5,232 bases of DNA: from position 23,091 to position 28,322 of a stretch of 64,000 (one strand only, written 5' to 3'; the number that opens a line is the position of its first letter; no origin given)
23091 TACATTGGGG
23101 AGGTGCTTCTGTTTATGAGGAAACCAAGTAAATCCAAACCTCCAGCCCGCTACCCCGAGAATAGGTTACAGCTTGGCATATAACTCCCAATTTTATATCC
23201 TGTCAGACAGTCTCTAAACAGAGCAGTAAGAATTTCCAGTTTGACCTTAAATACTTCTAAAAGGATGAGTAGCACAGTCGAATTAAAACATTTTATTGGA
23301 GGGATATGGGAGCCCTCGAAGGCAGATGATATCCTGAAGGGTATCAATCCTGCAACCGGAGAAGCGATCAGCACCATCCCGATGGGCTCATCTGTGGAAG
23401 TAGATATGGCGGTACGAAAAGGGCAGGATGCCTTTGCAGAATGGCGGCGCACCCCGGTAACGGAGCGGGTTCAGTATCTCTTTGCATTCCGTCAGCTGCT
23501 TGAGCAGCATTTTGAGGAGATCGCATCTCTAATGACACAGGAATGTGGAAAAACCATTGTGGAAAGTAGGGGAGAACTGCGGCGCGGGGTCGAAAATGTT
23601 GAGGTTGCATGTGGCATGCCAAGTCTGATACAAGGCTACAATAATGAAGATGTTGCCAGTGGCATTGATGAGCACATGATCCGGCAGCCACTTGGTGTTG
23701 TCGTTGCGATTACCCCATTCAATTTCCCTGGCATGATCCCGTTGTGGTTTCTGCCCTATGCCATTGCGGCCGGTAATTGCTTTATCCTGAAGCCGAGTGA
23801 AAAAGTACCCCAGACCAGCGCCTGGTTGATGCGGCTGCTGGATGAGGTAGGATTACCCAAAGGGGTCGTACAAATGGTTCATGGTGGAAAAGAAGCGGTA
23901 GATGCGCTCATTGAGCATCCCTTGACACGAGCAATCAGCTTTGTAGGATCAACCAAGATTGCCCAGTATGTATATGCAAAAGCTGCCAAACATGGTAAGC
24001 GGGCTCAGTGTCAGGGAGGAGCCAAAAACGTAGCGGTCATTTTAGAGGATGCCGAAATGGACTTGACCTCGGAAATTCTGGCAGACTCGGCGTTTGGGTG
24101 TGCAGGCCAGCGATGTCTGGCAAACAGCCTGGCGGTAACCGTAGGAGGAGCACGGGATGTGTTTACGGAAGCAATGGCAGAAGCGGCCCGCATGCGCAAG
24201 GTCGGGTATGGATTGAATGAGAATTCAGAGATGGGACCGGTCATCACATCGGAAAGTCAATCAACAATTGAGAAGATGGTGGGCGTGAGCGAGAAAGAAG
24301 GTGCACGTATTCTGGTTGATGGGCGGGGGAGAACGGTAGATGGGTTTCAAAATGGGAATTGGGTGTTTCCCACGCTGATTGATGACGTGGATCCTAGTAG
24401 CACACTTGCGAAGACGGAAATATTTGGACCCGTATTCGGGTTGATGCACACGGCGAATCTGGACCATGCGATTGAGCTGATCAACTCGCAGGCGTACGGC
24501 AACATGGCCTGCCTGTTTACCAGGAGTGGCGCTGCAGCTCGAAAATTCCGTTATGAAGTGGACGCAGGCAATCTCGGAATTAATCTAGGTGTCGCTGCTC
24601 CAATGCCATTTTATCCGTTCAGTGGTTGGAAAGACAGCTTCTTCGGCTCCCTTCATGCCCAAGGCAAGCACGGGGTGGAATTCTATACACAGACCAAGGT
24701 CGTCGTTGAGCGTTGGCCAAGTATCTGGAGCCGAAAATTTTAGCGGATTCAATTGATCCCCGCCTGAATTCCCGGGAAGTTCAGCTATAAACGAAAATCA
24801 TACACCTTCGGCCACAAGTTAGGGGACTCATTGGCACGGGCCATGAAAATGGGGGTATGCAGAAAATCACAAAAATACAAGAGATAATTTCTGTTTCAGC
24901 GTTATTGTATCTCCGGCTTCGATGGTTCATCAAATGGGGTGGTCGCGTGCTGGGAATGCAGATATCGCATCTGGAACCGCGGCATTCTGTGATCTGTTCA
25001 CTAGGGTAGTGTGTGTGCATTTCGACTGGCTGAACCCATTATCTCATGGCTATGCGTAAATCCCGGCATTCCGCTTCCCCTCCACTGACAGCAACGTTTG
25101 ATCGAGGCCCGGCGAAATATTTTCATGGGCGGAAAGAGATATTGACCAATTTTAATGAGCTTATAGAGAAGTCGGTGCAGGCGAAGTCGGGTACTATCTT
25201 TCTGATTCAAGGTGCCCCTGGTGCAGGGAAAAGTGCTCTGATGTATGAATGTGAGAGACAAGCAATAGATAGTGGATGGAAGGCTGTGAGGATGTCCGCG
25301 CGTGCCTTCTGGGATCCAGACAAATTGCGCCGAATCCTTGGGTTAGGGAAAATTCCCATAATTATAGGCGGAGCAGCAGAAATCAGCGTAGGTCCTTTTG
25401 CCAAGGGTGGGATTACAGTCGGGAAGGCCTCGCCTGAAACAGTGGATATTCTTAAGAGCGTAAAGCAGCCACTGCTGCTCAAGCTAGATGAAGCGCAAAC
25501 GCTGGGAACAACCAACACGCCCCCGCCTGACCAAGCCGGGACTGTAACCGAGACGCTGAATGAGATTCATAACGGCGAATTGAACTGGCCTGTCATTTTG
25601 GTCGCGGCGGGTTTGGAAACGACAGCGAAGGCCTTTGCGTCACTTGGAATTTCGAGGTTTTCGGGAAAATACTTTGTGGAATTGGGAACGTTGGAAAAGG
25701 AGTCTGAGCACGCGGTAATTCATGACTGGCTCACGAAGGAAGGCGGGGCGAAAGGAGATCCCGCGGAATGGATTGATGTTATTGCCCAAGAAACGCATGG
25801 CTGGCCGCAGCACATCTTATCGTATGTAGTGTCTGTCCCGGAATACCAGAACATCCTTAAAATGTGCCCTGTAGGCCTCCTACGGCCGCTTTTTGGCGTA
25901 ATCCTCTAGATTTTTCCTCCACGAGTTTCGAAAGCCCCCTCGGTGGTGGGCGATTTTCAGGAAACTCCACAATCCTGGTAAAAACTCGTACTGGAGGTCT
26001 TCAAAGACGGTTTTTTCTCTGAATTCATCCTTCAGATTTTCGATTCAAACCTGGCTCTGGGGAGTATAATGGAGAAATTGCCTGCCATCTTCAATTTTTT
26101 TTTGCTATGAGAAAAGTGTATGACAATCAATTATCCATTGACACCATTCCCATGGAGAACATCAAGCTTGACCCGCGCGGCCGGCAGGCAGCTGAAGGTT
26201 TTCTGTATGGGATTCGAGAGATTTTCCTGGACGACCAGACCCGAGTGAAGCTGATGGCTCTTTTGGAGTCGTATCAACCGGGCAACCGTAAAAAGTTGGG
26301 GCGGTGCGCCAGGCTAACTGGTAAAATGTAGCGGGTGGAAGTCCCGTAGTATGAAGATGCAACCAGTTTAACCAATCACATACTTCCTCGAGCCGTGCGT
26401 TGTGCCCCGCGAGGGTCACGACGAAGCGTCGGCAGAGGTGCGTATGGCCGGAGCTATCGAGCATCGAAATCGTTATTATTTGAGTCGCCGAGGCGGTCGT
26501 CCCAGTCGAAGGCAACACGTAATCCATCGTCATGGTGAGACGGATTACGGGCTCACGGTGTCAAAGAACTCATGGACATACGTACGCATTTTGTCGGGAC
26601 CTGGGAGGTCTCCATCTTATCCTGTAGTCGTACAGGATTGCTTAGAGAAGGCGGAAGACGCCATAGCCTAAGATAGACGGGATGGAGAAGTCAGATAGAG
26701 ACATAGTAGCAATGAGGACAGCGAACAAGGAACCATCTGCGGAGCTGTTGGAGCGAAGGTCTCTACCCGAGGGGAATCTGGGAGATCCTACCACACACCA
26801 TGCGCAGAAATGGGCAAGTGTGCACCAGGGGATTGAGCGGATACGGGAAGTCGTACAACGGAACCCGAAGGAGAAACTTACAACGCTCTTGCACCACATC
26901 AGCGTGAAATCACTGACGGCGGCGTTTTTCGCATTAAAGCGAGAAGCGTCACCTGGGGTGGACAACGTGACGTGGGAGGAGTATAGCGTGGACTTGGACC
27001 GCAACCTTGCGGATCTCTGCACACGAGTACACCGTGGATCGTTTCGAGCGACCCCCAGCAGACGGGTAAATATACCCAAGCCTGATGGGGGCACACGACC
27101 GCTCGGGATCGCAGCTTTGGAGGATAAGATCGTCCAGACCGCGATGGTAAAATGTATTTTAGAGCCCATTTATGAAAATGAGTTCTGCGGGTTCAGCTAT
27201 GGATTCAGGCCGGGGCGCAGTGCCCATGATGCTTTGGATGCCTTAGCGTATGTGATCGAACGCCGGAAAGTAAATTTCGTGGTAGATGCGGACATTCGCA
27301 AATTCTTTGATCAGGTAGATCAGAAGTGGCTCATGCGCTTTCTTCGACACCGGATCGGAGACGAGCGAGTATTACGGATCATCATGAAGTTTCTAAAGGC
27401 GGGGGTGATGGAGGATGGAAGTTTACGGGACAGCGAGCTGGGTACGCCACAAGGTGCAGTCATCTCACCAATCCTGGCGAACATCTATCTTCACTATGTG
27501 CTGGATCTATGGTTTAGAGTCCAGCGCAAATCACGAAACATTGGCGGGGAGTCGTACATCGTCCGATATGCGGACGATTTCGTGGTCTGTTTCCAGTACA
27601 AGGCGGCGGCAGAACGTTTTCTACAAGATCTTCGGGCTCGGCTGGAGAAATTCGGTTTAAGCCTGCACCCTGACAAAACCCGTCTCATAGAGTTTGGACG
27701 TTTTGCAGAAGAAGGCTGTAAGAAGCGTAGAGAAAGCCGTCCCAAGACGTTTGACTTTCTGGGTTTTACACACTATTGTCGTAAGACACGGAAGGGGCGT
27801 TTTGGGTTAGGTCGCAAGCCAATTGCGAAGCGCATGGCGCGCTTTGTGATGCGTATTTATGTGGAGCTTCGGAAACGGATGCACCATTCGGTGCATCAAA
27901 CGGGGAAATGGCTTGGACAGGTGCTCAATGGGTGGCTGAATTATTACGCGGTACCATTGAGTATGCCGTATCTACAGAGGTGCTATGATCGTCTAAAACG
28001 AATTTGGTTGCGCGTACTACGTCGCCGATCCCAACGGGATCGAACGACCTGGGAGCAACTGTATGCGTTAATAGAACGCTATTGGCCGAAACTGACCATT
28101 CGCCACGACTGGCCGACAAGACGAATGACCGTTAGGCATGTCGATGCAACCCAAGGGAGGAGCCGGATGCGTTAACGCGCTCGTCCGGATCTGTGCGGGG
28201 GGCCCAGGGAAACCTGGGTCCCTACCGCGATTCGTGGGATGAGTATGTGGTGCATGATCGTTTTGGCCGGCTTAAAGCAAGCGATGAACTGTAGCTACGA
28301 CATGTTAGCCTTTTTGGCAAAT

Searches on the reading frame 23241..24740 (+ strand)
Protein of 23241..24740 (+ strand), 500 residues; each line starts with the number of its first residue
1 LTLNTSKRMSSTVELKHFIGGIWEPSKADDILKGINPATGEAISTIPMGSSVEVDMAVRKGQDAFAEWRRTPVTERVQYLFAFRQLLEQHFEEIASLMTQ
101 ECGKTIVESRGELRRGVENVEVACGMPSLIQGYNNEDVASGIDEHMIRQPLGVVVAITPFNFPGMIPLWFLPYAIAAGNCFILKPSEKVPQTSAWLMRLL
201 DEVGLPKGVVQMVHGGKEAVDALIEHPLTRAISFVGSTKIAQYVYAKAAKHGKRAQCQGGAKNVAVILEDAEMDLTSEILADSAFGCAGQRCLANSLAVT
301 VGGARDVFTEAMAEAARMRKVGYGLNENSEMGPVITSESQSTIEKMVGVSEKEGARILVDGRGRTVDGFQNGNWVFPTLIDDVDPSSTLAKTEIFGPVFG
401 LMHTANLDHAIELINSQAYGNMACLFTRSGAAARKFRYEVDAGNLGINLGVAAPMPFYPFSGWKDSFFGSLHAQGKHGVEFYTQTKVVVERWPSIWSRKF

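Call 58: search_protein_families(library=pfam, proteins=[window:23241-24740:+], max_evalue=0.001)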
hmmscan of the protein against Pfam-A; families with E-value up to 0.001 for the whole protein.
window:23241-24740:+ (500 aa): 2 families
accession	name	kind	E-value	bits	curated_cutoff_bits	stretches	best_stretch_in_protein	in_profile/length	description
PF00171.27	Aldedh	-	1.2e-131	439.9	23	1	23-488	1-461/461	Aldehyde dehydrogenase family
PF05893.19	LuxC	-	0.00011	21.7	21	1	125-283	68-223/401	Acyl-CoA reductase (LuxC)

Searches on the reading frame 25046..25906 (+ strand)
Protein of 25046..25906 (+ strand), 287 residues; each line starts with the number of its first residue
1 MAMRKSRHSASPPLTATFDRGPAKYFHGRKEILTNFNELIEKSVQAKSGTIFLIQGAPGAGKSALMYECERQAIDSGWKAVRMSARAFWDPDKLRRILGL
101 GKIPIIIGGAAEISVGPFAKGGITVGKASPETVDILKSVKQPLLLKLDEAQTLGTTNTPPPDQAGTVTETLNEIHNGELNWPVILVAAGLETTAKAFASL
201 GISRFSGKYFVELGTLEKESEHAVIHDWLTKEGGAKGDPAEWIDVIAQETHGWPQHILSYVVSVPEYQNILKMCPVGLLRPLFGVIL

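Call 58: search_protein_families(library=pfam, proteins=[window:25046-25906:+], max_evalue=0.001)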
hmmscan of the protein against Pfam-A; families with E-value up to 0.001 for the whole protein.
window:25046-25906:+ (287 aa): 1 family
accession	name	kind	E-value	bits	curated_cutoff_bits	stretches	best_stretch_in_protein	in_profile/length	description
PF13191.12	AAA_16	-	1.2e-05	26.3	32.6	1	26-86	2-61/167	AAA ATPase domain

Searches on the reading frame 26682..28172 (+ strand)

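Call 58: search_protein_families(library=pfam, proteins=[window:26682-28172:+], max_evalue=0.001)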
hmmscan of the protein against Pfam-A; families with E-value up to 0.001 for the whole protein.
window:26682-28172:+ (497 aa): 1 family
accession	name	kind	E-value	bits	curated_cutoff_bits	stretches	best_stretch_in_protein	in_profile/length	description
PF00078.32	RVT_1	-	3.3e-38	131.9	29.6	1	131-363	1-204/205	Reverse transcriptase (RNA-dependent DNA polymerase)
